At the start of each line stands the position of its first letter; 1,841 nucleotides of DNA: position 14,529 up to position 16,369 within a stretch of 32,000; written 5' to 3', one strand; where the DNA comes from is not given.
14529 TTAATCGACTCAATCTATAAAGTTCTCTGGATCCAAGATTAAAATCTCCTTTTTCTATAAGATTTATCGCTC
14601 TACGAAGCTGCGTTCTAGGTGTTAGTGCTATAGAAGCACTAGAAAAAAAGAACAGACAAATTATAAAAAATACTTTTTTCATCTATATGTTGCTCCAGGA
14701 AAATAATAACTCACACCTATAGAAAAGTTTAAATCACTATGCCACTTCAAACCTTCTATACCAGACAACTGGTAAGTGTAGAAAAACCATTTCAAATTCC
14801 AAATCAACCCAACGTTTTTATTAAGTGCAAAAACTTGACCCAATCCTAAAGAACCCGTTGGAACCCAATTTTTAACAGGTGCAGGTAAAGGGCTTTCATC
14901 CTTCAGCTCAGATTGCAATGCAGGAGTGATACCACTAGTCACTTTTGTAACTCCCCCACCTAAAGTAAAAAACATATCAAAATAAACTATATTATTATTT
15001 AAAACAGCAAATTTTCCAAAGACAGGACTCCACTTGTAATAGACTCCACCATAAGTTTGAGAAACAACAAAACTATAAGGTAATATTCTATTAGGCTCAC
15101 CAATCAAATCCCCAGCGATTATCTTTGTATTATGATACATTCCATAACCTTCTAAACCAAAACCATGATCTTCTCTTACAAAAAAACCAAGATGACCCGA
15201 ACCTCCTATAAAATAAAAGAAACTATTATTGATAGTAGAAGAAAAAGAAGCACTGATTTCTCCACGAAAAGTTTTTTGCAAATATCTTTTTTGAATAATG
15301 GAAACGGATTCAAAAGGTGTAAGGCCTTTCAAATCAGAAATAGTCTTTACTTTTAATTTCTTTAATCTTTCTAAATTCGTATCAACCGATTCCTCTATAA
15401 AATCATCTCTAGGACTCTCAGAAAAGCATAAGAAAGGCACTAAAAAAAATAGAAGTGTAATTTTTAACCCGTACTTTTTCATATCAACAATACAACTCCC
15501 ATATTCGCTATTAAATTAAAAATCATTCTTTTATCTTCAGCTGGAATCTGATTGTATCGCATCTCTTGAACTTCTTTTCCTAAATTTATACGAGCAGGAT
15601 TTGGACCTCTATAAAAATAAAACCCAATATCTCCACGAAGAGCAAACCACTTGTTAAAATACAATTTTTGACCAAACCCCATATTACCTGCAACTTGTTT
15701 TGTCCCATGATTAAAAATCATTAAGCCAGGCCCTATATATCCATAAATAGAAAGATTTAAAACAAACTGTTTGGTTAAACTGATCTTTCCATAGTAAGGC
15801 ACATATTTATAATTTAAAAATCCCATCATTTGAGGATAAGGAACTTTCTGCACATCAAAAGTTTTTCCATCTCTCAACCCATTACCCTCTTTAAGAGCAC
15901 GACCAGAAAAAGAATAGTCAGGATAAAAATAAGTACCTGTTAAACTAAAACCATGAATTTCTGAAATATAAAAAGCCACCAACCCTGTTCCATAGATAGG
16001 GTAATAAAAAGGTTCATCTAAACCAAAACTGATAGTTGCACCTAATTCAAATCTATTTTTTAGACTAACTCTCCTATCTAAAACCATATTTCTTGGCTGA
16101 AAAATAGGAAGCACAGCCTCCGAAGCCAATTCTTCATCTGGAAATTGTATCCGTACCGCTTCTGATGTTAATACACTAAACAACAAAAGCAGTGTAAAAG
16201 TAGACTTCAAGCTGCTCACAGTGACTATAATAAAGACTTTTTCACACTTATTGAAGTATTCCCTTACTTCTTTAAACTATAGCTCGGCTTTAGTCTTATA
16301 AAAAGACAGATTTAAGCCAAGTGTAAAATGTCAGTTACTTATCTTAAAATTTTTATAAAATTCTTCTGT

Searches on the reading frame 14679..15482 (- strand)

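Call 3: search_protein_families(library=pfam, proteins=[window:14679-15482:-], max_evalue=1)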
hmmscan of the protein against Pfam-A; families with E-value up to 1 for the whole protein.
window:14679-15482:- (267 aa): 1 family
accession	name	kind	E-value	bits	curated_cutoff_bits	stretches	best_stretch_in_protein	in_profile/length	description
PF19322.4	RKP_N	-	0.26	11.6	27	1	23-71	35-83/137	E3 ubiquitin-protein ligase RKP N-terminus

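Call 4: search_protein_families(library=ncbifam, proteins=[window:14679-15482:-], max_evalue=1)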
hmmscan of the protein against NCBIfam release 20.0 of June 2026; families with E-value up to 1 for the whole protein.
window:14679-15482:- (267 aa): 1 family
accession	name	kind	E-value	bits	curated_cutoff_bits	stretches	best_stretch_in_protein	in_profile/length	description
TIGR04565.1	OMP_myx_plus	subfamily_domain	1.6e-16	60.7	60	1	82-261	3-161/161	outer membrane beta-barrel domain-containing protein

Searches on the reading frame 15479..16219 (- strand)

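Call 3: search_protein_families(library=pfam, proteins=[window:15479-16219:-], max_evalue=1)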
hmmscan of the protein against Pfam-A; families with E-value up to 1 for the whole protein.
window:15479-16219:- (246 aa): 0 families

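Call 4: search_protein_families(library=ncbifam, proteins=[window:15479-16219:-], max_evalue=1)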
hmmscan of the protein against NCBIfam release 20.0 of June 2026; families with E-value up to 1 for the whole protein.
window:15479-16219:- (246 aa): 1 family
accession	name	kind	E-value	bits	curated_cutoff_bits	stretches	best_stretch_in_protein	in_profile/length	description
TIGR04565.1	OMP_myx_plus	subfamily_domain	1.4e-16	60.9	60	1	71-243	9-158/161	outer membrane beta-barrel domain-containing protein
